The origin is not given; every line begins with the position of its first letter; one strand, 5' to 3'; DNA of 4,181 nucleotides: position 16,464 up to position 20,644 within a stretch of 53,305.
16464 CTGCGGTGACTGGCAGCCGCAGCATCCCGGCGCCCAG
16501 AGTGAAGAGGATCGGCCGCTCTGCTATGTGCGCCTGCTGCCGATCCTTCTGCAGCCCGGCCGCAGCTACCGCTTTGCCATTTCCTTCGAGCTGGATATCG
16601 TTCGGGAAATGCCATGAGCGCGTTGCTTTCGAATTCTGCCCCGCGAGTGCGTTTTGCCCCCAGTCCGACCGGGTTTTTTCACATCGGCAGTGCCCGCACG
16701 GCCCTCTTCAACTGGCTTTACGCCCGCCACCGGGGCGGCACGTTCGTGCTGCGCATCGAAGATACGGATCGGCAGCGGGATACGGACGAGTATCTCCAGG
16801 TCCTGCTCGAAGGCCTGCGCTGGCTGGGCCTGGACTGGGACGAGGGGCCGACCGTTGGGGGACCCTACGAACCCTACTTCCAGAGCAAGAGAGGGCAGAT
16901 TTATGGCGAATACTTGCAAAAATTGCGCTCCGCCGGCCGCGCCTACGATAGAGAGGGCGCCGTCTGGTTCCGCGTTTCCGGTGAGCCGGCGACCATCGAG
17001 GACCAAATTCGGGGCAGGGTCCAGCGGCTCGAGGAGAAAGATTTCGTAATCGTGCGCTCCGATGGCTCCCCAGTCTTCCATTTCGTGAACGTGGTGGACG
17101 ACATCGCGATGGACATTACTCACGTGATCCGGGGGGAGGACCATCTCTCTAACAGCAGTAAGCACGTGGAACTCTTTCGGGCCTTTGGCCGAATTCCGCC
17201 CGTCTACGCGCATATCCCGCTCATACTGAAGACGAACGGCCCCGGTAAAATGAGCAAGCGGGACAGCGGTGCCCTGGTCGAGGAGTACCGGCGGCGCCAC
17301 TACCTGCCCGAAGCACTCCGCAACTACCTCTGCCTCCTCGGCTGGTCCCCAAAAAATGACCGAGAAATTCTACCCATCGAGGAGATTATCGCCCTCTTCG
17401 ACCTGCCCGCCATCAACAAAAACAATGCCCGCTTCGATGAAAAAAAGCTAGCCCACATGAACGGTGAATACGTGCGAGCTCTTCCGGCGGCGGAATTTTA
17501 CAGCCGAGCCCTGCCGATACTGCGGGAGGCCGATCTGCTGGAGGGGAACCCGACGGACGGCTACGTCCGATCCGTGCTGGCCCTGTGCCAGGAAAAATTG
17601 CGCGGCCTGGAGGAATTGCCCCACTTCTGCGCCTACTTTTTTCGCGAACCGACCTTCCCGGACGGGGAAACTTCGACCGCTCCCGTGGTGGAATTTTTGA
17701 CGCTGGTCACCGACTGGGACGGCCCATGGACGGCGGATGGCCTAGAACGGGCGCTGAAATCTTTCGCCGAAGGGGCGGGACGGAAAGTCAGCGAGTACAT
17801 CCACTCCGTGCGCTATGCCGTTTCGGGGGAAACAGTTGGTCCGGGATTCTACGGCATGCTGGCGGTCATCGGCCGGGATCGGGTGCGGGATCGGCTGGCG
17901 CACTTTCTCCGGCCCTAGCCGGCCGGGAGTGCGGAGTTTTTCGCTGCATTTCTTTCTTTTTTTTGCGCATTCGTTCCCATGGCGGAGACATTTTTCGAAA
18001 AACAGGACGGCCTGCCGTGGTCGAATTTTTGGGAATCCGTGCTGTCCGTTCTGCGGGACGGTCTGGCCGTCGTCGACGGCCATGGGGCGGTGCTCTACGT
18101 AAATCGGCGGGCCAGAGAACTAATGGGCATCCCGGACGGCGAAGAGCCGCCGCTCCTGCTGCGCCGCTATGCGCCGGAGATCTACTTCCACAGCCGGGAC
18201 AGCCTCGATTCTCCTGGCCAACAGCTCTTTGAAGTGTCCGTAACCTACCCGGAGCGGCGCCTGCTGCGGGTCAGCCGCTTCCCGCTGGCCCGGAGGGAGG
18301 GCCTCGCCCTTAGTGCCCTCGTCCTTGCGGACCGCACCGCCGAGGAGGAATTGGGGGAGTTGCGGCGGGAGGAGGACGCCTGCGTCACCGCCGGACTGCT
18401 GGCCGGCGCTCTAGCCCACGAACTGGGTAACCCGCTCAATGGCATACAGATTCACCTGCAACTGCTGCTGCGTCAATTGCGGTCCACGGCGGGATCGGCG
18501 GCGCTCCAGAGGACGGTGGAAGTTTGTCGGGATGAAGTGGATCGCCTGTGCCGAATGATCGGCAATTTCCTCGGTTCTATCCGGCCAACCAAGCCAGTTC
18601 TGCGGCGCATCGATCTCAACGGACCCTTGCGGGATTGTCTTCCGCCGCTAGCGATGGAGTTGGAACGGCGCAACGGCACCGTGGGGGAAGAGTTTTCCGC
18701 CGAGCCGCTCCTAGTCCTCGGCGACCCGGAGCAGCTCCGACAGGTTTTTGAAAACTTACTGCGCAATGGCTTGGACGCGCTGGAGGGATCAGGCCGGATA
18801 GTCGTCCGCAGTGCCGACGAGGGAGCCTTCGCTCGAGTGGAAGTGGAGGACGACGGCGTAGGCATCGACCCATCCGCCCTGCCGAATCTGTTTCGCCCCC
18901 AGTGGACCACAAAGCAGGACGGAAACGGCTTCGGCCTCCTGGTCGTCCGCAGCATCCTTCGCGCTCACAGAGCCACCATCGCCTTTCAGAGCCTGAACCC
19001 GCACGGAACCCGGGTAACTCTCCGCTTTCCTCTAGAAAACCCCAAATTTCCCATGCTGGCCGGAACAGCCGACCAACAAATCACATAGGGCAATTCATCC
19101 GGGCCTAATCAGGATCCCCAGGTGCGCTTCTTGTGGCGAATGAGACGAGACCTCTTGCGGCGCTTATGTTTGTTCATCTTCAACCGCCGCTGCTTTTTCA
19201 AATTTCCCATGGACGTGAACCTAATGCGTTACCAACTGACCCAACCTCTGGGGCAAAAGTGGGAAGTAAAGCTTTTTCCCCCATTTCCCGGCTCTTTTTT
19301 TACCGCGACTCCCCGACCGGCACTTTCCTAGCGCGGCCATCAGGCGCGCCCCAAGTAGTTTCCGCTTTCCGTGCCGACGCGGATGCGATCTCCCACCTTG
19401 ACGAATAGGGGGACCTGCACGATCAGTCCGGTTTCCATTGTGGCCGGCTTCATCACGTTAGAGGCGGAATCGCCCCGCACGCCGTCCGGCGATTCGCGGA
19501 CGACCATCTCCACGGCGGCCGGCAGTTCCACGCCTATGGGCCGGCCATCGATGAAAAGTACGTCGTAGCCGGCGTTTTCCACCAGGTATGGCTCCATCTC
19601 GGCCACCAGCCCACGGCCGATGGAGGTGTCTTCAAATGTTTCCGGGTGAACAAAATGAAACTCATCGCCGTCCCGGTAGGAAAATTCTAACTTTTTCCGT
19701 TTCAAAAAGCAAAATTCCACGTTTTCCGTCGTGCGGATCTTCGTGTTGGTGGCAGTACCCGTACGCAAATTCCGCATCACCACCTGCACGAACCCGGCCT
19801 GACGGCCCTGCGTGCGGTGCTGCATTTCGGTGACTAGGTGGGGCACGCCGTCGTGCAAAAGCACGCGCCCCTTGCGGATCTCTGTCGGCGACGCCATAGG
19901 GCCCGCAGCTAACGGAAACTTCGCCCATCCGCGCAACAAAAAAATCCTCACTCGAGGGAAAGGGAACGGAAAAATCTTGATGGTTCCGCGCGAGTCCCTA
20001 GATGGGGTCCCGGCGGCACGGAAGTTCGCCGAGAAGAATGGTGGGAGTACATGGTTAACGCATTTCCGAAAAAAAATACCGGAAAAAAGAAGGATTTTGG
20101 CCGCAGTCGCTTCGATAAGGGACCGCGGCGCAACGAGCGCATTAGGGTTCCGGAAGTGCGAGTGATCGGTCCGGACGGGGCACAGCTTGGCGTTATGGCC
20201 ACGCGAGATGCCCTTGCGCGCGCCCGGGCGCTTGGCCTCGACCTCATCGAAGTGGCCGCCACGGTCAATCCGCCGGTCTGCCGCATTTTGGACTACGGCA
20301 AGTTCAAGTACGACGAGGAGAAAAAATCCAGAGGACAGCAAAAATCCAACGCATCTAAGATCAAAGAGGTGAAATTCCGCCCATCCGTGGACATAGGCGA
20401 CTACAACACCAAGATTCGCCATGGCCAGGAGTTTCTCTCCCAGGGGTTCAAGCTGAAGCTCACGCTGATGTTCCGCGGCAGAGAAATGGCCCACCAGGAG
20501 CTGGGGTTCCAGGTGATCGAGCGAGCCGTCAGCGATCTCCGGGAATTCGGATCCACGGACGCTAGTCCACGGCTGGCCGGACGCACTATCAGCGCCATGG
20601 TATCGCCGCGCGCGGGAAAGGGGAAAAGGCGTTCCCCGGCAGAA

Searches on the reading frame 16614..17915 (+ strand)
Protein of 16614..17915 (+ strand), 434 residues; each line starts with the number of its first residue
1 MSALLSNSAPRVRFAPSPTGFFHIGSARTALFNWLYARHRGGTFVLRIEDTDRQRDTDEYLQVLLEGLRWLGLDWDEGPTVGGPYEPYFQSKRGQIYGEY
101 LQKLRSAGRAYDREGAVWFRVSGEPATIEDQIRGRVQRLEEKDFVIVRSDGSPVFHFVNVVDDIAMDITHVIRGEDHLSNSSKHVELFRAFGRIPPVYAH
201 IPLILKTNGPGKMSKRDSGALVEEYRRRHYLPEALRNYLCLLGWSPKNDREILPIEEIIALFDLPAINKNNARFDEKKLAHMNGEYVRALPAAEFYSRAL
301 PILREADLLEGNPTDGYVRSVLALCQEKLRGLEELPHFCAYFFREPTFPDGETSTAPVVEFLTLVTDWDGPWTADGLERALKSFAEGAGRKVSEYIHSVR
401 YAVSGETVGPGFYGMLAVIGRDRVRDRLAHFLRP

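Call 11: search_protein_families(library=pfam, proteins=[window:16614-17915:+], max_evalue=0.001)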
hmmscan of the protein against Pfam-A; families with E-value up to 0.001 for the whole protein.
window:16614-17915:+ (434 aa): 2 families
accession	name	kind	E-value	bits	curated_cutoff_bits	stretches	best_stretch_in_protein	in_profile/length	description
PF00749.27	tRNA-synt_1c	-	4.9e-72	242.9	23.4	2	125-280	155-313/314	tRNA synthetases class I (E and Q), catalytic domain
PF19269.4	Anticodon_2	-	3.4e-20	73.3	23.6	1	295-431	2-140/141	Anticodon binding domain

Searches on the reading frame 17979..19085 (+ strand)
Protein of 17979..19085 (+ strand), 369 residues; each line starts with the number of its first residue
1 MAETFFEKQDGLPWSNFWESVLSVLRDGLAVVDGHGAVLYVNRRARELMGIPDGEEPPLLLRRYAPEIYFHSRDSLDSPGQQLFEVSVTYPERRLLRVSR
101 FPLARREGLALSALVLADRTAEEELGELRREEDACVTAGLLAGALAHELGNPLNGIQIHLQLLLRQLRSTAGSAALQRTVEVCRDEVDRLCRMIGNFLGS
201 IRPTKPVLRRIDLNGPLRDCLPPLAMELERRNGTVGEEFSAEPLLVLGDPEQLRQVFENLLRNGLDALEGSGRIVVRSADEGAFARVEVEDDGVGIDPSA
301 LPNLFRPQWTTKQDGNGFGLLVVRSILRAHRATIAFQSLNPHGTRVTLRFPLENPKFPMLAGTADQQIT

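Call 11: search_protein_families(library=pfam, proteins=[window:17979-19085:+], max_evalue=0.001)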
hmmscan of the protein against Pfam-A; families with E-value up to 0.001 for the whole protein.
window:17979-19085:+ (369 aa): 6 families
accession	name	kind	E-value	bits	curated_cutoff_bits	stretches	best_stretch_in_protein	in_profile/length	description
PF02518.31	HATPase_c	-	8.6e-23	81.3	26.4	1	248-353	1-110/111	Histidine kinase-, DNA gyrase B-, and HSP90-like ATPase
PF00512.31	HisKA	-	6.2e-09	36.2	26.9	1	141-198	5-58/66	His Kinase A (phospho-acceptor) domain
PF13188.13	PAS_8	-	1.3e-05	25.4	21.8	1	17-71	2-56/65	PAS domain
PF13581.12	HATPase_c_2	-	0.00017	22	27.4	1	262-349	45-126/127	Histidine kinase-like ATPase domain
PF00989.32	PAS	-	0.00048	20.6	22.6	0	17-55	2-40/113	PAS fold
PF08448.16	PAS_4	-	0.00085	20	23.1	0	23-54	2-33/110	PAS fold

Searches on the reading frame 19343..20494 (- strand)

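Call 56: search_protein_families(library=pfam, proteins=[window:19343-20494:-], max_evalue=0.0001)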
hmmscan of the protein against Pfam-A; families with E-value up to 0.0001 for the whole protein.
window:19343-20494:- (384 aa): 3 families
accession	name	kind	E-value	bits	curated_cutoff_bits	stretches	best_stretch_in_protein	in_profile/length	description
PF09285.17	Elong-fact-P_C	-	3.1e-21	75.3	25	1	328-383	1-56/56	Elongation factor P, C-terminal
PF08207.18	EFP_N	-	4.1e-15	56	23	1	204-259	3-58/58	Elongation factor P (EF-P) KOW-like domain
PF01132.26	EFP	-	1.8e-12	47.5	27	1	267-320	1-54/54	Elongation factor P (EF-P) OB domain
